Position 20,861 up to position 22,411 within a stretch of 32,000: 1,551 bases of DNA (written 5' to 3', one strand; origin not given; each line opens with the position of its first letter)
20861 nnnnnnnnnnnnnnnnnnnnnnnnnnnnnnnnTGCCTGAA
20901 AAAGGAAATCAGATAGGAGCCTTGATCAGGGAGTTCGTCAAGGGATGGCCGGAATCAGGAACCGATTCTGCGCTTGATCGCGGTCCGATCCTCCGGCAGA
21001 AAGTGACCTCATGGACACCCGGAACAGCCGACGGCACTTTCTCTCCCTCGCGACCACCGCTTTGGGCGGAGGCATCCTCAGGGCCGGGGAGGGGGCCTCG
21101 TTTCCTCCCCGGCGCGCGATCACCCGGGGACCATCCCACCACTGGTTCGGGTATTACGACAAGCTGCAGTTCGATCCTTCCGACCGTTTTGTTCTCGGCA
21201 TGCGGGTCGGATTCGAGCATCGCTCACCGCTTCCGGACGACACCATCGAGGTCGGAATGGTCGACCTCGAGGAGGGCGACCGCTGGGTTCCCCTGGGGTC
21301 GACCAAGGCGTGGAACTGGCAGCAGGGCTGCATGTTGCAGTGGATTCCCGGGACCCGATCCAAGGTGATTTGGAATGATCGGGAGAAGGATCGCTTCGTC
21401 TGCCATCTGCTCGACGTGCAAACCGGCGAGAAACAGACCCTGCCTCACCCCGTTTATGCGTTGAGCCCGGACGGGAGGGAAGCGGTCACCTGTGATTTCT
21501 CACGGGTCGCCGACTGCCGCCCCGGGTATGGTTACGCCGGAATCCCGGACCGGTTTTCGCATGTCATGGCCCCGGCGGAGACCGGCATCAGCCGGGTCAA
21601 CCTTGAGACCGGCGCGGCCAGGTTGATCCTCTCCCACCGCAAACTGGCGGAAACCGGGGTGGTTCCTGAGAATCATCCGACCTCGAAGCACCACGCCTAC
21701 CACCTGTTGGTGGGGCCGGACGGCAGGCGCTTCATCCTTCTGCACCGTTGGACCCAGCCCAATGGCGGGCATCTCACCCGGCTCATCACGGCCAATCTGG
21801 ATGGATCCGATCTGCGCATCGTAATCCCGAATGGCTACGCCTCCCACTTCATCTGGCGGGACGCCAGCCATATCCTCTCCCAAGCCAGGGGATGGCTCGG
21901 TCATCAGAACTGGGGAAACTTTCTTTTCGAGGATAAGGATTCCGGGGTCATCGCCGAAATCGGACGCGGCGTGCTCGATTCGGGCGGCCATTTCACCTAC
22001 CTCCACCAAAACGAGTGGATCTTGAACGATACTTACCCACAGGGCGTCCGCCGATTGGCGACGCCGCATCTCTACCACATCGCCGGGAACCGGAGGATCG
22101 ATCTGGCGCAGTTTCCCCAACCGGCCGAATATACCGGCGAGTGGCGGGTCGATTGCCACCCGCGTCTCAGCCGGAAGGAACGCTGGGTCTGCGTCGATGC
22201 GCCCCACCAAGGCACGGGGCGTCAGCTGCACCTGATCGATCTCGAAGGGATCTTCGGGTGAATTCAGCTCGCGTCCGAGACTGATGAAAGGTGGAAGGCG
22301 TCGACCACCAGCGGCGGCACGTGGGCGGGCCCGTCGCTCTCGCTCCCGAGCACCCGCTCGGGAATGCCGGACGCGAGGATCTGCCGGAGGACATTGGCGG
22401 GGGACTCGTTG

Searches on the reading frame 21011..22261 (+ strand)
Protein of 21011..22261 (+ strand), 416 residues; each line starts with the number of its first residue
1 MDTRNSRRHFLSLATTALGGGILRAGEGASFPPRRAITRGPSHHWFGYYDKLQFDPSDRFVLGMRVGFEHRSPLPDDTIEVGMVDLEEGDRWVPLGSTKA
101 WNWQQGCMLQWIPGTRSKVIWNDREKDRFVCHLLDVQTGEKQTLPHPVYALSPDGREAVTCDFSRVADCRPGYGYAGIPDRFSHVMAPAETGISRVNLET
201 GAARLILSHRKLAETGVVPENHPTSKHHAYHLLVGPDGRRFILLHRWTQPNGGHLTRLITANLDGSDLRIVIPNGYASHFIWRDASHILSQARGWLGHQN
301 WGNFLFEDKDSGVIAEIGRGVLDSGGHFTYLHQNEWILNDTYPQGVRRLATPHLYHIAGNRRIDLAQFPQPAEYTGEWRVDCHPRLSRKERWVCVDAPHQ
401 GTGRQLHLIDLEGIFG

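Call 4: search_protein_families(library=pfam, proteins=[window:21011-22261:+], max_evalue=0.01)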
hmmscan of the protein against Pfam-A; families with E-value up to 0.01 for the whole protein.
window:21011-22261:+ (416 aa): 0 families

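Call 5: search_protein_families(library=ncbifam, proteins=[window:21011-22261:+], max_evalue=0.01)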
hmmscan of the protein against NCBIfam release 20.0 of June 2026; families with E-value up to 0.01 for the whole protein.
window:21011-22261:+ (416 aa): 0 families

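Call 16: search_protein_families(library=pfam, proteins=[window:21011-22261:+], max_evalue=1)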
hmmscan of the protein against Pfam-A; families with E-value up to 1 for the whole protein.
window:21011-22261:+ (416 aa): 1 family
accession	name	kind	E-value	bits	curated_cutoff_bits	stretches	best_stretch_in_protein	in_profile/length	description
PF10399.14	UCR_Fe-S_N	-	0.22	11.4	24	1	4-20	8-24/41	Ubiquitinol-cytochrome C reductase Fe-S subunit TAT signal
